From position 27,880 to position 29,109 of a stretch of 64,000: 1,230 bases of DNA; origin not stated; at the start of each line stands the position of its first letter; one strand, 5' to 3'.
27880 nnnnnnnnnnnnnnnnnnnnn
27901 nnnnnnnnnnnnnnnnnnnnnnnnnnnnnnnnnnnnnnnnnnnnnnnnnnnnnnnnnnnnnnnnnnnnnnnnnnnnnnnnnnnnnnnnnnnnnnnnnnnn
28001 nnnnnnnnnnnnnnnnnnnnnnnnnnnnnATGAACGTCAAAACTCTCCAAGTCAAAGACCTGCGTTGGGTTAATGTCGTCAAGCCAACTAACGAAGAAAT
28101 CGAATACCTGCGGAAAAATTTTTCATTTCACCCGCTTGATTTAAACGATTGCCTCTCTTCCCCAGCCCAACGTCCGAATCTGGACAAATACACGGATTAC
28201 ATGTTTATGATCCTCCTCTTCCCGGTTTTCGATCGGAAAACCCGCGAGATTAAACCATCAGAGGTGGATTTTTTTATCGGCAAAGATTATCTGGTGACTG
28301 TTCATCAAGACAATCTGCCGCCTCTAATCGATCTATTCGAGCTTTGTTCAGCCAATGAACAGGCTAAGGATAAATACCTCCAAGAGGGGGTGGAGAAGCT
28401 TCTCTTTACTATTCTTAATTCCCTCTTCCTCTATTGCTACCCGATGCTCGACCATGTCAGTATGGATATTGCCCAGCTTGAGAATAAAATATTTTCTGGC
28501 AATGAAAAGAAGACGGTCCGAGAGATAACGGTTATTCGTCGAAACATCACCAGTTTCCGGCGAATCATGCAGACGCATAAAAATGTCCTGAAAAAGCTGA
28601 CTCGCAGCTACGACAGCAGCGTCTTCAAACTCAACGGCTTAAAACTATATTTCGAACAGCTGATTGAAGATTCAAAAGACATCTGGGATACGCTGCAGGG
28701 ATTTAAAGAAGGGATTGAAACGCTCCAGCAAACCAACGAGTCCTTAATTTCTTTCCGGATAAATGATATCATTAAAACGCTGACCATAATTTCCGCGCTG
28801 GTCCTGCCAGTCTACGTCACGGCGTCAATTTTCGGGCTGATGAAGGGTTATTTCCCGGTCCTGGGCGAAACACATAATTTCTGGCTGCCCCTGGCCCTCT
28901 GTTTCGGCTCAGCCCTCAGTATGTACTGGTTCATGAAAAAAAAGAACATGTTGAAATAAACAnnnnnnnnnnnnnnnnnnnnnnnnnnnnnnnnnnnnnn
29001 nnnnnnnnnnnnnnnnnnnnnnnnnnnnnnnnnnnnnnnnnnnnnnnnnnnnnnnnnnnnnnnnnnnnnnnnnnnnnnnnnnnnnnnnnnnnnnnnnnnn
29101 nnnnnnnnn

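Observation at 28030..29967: A CorA-like channel with a non-canonical GMN motif, translationally coupled to a membrane-tethered Clp ATPase that has only the D1 ring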

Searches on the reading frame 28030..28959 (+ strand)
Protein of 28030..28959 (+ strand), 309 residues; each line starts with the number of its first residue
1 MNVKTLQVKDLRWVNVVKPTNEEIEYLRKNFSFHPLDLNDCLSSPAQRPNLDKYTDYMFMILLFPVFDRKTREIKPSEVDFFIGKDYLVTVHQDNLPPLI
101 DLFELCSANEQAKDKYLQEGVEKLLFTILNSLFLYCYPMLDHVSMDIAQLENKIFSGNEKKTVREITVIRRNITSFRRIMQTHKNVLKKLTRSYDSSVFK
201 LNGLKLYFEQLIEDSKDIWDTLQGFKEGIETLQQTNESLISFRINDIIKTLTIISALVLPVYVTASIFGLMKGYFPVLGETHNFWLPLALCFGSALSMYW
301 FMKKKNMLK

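Call 3: search_protein_families(library=pfam, proteins=[window:28030-28959:+], max_evalue=0.01)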
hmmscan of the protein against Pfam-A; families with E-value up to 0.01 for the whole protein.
window:28030-28959:+ (309 aa): 1 family
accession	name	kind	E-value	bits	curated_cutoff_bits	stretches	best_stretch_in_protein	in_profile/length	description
PF01544.23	CorA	-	5.2e-47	161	27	1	9-304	2-292/292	CorA-like Mg2+ transporter protein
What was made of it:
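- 28030..28959 (+): Gene 1: a CorA-family 2-TM protein of 309 aa with a conserved cytosolic domain and a remodelled outer pore. Pfam PF01544 161 bits, full length (call 3).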

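Call 4: search_protein_families(library=ncbifam, proteins=[window:28030-28959:+], max_evalue=0.01)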
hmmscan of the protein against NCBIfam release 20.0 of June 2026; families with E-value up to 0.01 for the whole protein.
window:28030-28959:+ (309 aa): 1 family
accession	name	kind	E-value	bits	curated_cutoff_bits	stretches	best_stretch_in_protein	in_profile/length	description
TIGR00383.1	corA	equivalog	8.3e-47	160.1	200.75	1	7-306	25-318/320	magnesium/cobalt transporter CorA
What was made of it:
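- On CorA / 2-TM-GMN family: 160.1 bits against 200.75 (call 4).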

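Call 10: find_homologous_proteins(query=window:28030-28959:+, max_evalue=0.00001)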
Query window:28030-28959:+ (309 aa): 304 proteins with E <= 0.00001 among 1640 candidates; the best 120 are listed.
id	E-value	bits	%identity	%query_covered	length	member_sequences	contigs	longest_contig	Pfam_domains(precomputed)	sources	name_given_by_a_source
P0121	5.7e-204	694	100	100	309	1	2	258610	PF01544.24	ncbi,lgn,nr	ncbi:MAG: magnesium transporter CorA family protein [Patescibacteria group bacterium]|nr:magnesium t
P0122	2.4e-162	558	76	100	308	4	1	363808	PF01544.24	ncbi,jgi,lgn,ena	ncbi:MAG: magnesium transporter CorA family protein [Patescibacteria group bacterium]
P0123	6.8e-151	520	72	100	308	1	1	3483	PF20990.3,PF01544.24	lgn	-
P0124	3.7e-142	491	69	100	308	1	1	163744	PF01544.24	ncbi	-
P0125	8.9e-142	490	70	100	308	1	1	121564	PF01544.24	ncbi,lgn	-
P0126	9.7e-142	490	71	100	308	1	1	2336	PF01544.24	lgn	-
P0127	3.1e-136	472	66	100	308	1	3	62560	PF01544.24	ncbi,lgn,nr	ncbi:magnesium transporter CorA family protein [Patescibacteria group bacterium]|nr:magnesium transp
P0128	5.4e-134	465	65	100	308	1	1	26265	PF01544.24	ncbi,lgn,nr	ncbi:MAG: magnesium transporter CorA family protein [bacterium]|nr:magnesium transporter CorA family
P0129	1.7e-130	453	65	100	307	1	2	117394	PF01544.24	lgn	-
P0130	1.5e-125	437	61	100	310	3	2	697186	PF01544.24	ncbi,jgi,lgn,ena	ncbi:MAG: magnesium transporter CorA family protein [Patescibacteria group bacterium]|jgi:magnesium 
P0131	2.4e-104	367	56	92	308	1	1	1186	PF01544.24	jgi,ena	-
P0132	8.2e-104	365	53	100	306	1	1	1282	PF01544.24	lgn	-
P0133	1.4e-97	345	54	93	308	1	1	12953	PF01544.24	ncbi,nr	ncbi:magnesium transporter CorA family protein [Patescibacteria group bacterium]|nr:magnesium transp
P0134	2.2e-97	344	54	93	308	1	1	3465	PF01544.24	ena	-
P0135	2.3e-97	344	54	93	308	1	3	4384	PF01544.24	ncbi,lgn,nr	ncbi:magnesium transporter CorA family protein [Patescibacteria group bacterium]|nr:magnesium transp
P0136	2.3e-97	344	54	93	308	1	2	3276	PF01544.24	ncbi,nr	ncbi:magnesium transporter CorA family protein [Patescibacteria group bacterium]|nr:magnesium transp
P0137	2.3e-96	341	51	99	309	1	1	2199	PF01544.24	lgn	-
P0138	1.3e-95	338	48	100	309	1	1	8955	PF01544.24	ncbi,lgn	ncbi:MAG: magnesium transporter CorA family protein [Patescibacteria group bacterium]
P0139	1.6e-95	338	49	99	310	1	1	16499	PF20990.3,PF01544.24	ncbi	-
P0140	2.2e-95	338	49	99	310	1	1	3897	PF20990.3,PF01544.24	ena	-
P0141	8.7e-95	336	51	99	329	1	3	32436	PF01544.24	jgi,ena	-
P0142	2.1e-93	331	49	100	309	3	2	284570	PF01544.24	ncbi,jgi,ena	ncbi:MAG: magnesium transporter CorA family protein [Patescibacteria group bacterium]|jgi:magnesium 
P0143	7.6e-93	329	50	99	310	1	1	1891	PF01544.24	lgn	-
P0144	4.0e-92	327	51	99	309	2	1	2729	PF01544.24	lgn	-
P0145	4.4e-92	327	50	100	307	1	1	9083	PF20990.3,PF01544.24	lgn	-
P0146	4.7e-92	327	49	99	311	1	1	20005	PF01544.24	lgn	-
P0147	5.6e-92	327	50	99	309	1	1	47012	PF01544.24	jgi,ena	-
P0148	9.3e-92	326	48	96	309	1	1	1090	PF01544.24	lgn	-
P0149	1.8e-91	325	48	99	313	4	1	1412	PF01544.24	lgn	-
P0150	2.5e-91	324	49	99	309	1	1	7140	PF01544.24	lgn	-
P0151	5.3e-91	323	48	100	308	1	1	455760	PF20990.3,PF01544.24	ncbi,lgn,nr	ncbi:MAG: magnesium transporter CorA family protein [Patescibacteria group bacterium]|nr:magnesium t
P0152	9.8e-91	322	49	99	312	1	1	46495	PF01544.24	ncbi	ncbi:magnesium transporter CorA family protein [Patescibacteria group bacterium]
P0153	1.2e-90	322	50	100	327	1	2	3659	PF20990.3,PF01544.24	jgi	jgi:magnesium transporter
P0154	1.9e-90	322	49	100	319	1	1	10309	PF01544.24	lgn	-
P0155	2.4e-90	321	49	99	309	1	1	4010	PF01544.24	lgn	-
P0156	4.2e-90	320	49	99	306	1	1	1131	PF01544.24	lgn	-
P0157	5.6e-90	320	47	98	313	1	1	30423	PF01544.24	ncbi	ncbi:MAG: magnesium transporter CorA family protein [Patescibacteria group bacterium]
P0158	1.2e-89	319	46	98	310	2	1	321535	PF01544.24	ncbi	ncbi:MAG: magnesium transporter CorA family protein [Patescibacteria group bacterium]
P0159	1.5e-89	319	48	99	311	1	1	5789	PF01544.24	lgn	-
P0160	1.5e-89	319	51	92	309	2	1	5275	PF01544.24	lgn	-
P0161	2.0e-89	318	47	99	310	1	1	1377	PF01544.24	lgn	-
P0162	2.5e-89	318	47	99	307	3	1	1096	PF01544.24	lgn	-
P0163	5.2e-89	317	49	99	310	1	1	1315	PF01544.24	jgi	-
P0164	6.1e-89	317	46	100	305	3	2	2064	PF01544.24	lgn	-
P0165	7.3e-89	316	48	100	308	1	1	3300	PF01544.24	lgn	-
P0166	1.7e-88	315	45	100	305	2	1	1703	PF01544.24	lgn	-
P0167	2.0e-88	315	49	98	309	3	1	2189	PF01544.24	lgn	-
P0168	2.2e-88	315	47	95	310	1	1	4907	PF01544.24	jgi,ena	-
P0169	2.3e-88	315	49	93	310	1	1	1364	PF01544.24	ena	-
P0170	4.4e-88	314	48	98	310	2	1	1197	PF01544.24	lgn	-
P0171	4.5e-88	314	47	100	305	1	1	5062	PF01544.24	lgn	-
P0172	7.7e-88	313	45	99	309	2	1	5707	PF01544.24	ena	-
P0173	9.5e-88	313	46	99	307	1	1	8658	PF01544.24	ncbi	ncbi:MAG: magnesium transporter CorA family protein [bacterium]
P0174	9.9e-88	313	49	99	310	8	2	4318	PF01544.24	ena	-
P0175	2.1e-87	312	45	99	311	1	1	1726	PF01544.24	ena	-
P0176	2.2e-87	311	47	98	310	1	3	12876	PF01544.24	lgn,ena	-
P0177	2.7e-87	311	45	98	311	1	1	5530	PF01544.24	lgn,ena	-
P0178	2.8e-87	311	46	99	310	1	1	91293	PF01544.24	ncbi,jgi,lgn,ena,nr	ncbi:magnesium/cobalt transporter CorA [Patescibacteria group bacterium]|nr:magnesium/cobalt transpo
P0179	2.9e-87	311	47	100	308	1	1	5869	PF01544.24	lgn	-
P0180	6.0e-87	310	51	91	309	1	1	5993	PF01544.24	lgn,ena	-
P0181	6.6e-87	310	44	98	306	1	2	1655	PF01544.24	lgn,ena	-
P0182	1.1e-86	309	45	100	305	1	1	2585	PF01544.24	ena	-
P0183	1.1e-86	309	44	98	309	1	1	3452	PF20990.3,PF01544.24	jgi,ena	-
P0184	1.1e-86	309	45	100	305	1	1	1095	PF01544.24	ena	-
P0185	1.8e-86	309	45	99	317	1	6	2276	PF01544.24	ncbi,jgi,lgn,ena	-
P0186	3.1e-86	308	49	99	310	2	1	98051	PF01544.24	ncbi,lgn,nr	ncbi:MAG: magnesium transporter CorA family protein [Candidatus Komeilibacteria bacterium]|nr:magnes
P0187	4.7e-86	307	49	98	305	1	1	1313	PF01544.24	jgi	jgi:magnesium transporter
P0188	5.1e-86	307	48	99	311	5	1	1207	PF01544.24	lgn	-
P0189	1.3e-85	306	45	98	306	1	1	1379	PF01544.24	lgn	-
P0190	1.3e-85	306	49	99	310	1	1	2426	PF01544.24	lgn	-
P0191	1.5e-85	306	47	98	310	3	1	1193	PF01544.24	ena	-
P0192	2.0e-85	305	48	98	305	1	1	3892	PF01544.24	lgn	-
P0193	2.0e-85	305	45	99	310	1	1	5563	PF01544.24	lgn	-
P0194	2.3e-85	305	47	98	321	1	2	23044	PF01544.24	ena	-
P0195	3.0e-85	304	46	99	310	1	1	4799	PF01544.24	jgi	-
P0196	5.5e-85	304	48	99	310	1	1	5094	PF01544.24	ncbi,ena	-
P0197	6.5e-85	303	46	99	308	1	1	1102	PF01544.24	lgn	-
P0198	1.1e-84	303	47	99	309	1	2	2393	PF01544.24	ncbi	-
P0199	1.4e-84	302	47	99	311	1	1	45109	PF01544.24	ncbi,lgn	-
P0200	2.5e-84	301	47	99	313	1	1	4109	PF01544.24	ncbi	ncbi:MAG: magnesium transporter CorA family protein [bacterium]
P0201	3.3e-84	301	45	99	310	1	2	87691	PF01544.24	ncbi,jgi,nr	ncbi:hypothetical protein C4569_02450 [Candidatus Parcubacteria bacterium]|nr:MAG: hypothetical prot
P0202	3.5e-84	301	46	100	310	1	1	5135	PF01544.24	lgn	-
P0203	4.1e-84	301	46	99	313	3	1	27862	PF01544.24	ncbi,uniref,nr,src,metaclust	ncbi:hypothetical protein A2Y83_04750 [Candidatus Falkowbacteria bacterium RBG_13_39_14]|uniref:Magn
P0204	1.0e-83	299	44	98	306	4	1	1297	PF01544.24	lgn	-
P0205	1.4e-83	299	46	100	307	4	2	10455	PF01544.24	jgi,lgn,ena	-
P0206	2.2e-83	298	46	98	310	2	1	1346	PF01544.24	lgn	-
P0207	3.6e-83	298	45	99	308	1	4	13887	PF01544.24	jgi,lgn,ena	-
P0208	3.6e-83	298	46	98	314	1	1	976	PF01544.24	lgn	-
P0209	4.0e-83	297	46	98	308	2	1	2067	PF01544.24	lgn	-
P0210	5.9e-83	297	46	100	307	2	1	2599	PF01544.24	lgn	-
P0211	6.6e-83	297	48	98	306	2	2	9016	PF01544.24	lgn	-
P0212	6.8e-83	297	47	98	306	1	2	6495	PF01544.24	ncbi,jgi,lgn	-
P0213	8.1e-83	296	44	100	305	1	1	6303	PF01544.24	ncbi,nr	ncbi:magnesium transporter CorA family protein [Candidatus Uhrbacteria bacterium]|nr:magnesium trans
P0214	9.0e-83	296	48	98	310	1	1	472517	PF01544.24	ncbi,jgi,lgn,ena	ncbi:MAG: magnesium transporter CorA family protein [Patescibacteria group bacterium]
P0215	9.4e-83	296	46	99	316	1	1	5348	PF20990.3,PF01544.24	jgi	-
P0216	9.7e-83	296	46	99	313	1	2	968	PF01544.24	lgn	-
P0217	2.0e-82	295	45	100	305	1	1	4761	PF01544.24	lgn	-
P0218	2.1e-82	295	49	99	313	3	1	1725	PF01544.24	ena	-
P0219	4.8e-82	294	44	99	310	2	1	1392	PF01544.24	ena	-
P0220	5.8e-82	294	44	99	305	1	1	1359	PF01544.24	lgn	-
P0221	7.2e-82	293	45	99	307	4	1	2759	PF01544.24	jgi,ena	-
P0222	7.4e-82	293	45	99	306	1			PF01544.24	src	-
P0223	1.1e-81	293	45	99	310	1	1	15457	PF01544.24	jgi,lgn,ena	-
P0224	1.3e-81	293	44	99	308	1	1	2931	PF01544.24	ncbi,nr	ncbi:MAG: magnesium/cobalt transporter CorA [Candidatus Komeilibacteria bacterium]|nr:magnesium/coba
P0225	1.5e-81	292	45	100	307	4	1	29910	PF01544.24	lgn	-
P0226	2.0e-81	292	45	99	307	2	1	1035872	PF01544.24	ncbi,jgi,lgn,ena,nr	ncbi:magnesium/cobalt transporter CorA [Patescibacteria group bacterium]|nr:magnesium/cobalt transpo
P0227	2.1e-81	292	44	99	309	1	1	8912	PF01544.24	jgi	jgi:magnesium transporter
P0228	2.8e-81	291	52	86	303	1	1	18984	PF01544.24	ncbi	-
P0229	3.5e-81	291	44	99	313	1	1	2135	PF01544.24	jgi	-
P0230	4.3e-81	291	45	100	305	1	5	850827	PF01544.24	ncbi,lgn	-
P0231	5.3e-81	291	45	99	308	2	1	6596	PF01544.24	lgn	-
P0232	7.6e-81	290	42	100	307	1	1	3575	PF01544.24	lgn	-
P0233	1.0e-80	290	44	96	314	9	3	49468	PF01544.24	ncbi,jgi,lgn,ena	-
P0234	1.4e-80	289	45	99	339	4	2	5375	PF01544.24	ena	-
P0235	1.5e-80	289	46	99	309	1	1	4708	PF01544.24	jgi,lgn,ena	-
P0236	1.9e-80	289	43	99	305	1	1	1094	PF01544.24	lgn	-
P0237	4.6e-80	287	45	100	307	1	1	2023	PF01544.24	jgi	jgi:magnesium transporter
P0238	4.6e-80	287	43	99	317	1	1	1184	PF01544.24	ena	-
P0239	1.3e-79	286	44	100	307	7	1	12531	PF01544.24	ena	-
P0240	1.6e-79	286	45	96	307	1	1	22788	PF01544.24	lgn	-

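Call 14: search_protein_families(library=padloc, proteins=[window:28030-28959:+], max_evalue=0.01)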
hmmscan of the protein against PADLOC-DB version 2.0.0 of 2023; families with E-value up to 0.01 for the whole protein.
window:28030-28959:+ (309 aa): 0 families

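Call 27: find_related_loci(query=A1, collection=metagenome_contigs, flank=5000)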
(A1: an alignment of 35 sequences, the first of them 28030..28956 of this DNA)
Query A1 (309 aa) in metagenome_contigs; peptide patterns used: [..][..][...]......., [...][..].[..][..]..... (x = any residue, [..] = any of these).
600 stretches matched a pattern (row limit reached: there are more); 93 encode a relative of the query (tblastn E <= 1e-3); the best 80 are kept; 80 distinct loci.
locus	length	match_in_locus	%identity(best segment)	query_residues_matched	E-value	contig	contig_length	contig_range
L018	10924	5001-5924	76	1-309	1e-168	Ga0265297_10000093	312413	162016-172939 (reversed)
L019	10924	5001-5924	61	1-309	7e-132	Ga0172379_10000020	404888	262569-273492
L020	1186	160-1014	56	1-285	3e-120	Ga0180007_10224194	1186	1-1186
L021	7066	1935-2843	51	3-305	8e-104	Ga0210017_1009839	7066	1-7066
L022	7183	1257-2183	49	1-308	3e-100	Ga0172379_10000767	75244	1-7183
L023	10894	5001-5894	53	1-297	6e-99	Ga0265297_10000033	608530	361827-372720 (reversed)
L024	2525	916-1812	50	1-300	4e-102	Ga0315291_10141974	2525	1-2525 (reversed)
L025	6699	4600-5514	50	3-308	2e-97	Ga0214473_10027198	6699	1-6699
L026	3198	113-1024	50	3-308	1e-98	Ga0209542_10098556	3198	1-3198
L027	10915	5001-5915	49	2-308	5e-97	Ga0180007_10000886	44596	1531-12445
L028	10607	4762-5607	54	3-285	1e-96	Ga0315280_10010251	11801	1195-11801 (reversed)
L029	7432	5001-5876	51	13-305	1e-95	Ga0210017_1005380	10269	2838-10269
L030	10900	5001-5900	49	4-305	2e-92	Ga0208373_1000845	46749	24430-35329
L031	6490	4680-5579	49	4-305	1e-92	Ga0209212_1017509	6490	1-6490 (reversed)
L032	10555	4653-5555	50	6-308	4e-92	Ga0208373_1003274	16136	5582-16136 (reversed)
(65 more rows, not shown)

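Call 37: search_solved_structures(query=window:28030-28959:+, max_evalue=0.001, show_alignments=2)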
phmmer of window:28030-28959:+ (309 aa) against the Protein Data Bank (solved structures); distinct sequences matched with E-value up to 0.001: 14.
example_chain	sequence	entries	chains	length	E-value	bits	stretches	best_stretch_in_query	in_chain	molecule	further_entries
3jcf_A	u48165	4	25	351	9.9e-24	87.6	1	12-306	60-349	Magnesium transport protein CorA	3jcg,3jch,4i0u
2bbj_A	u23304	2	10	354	1e-23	87.6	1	12-306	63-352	divalent cation transport-related protein | Magnesium transport protein corA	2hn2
2iub_A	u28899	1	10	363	1.1e-23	87.5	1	12-306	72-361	DIVALENT CATION TRANSPORT-RELATED PROTEIN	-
8tmb_A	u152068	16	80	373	1.2e-23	87.4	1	12-306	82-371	Cobalt/magnesium transport protein CorA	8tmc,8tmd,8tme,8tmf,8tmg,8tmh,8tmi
5jrw_A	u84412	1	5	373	7.6e-23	84.7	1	12-306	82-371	Cobalt/magnesium transport protein CorA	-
5jtg_A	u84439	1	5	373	7.9e-23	84.7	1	12-306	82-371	Cobalt/magnesium transport protein CorA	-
4eeb_A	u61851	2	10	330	1.1e-22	84.2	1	12-306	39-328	Magnesium transport protein CorA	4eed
4cy4_A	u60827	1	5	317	1.6e-22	83.7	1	11-295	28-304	MAGNESIUM TRANSPORT PROTEIN CORA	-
4ev6_A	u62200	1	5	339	2e-22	83.4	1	11-295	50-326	Magnesium transport protein CorA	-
4egw_A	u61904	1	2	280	6.9e-13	52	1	11-249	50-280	Magnesium transport protein CorA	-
8slb_A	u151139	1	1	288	5.8e-12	49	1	12-221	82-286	Cobalt/magnesium transport protein CorA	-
2bbh_A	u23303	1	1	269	8.4e-12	48.5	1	12-221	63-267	divalent cation transport-related protein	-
2hn1_A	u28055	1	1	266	9e-08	35.2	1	10-196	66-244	Magnesium and cobalt transporter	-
7nh9_A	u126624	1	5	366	2e-07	34.1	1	163-304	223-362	CmaX protein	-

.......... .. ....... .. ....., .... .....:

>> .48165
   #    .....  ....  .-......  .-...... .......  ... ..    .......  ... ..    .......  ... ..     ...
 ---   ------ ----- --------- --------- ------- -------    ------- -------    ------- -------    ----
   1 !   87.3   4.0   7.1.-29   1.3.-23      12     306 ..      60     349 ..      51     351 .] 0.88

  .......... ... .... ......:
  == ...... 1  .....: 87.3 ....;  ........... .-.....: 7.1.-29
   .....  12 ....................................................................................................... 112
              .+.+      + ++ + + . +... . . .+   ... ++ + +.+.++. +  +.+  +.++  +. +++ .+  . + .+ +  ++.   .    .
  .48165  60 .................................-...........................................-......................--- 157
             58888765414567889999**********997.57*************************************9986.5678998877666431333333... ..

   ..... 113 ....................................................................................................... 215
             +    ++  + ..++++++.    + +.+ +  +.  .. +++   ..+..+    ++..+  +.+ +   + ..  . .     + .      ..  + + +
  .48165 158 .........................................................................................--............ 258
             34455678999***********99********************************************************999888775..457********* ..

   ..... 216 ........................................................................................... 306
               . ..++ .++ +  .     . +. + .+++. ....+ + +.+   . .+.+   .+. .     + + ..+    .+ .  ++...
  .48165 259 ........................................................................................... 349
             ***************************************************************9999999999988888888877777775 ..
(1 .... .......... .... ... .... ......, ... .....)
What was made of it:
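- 28030..28959 (+): TmCorA E = 1e-23 (call 37).
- On CorA / 2-TM-GMN family: Gly is at the Tm E316 position, Val at the Tm E320 position, and Lys at the Tm F315 position (call 37).
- Closest known: CorA. Different: It scores below the TIGR00383 equivalog cutoff, 160 against 200.75 (calls 4, 37).
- Checked: It also matches T. maritima CorA (E = 1e-23; call 37).
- The loop Glu is lost and a Lys is introduced at the pore mouth (call 37).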

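Call 57: predict_structure(alignment_id=A1)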
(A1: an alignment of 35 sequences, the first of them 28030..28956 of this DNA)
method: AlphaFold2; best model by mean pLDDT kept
length: 309 residues; sequences in the alignment: 35
mean_pLDDT: 87.4   pTM: 0.75
mean pLDDT of the five models: 87.4, 84.9, 84.1, 84.1, 83.5
residues with pLDDT >= 90: 174; 70-90: 109; 50-70: 26; < 50: 0
segments of 3 or more residues with pLDDT < 50: none
pLDDT, mean of each block of 10 residues (from residue 1): 89 95 93 91 79 92 93 92 95 94 94 90 94 95 93 83 89 93 91 70 82 95 95 87 81 82 79 61 76 86 80
secondary structure, 60 per line:
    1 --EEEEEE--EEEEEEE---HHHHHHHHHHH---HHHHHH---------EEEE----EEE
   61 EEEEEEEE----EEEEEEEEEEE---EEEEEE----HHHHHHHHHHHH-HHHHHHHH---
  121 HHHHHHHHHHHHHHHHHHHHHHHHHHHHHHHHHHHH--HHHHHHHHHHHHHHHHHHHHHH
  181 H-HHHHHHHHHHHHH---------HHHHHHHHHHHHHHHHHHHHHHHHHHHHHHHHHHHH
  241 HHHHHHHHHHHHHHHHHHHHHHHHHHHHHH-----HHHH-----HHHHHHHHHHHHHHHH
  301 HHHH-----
elements in order: E3-8 E11-17 H21-31 H35-40 E50-53 E58-68 E73-83 E87-92 H97-108 H110-117 H121-156 H159-181 H183-195 H205-270 H276-279 H285-304
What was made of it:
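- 28030..28959 (+): AF2 pLDDT 87.4 (call 57).
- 28882..28941 (+): TM2 of gene 1 (residues 285-304), remodelled together with the loop. AF2 models a helix at 285-304 (call 57).
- On CorA / 2-TM-GMN family: AF2 pLDDT 87.4, with helix 205-270, loop 271-284 and helix 285-304 (call 57).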
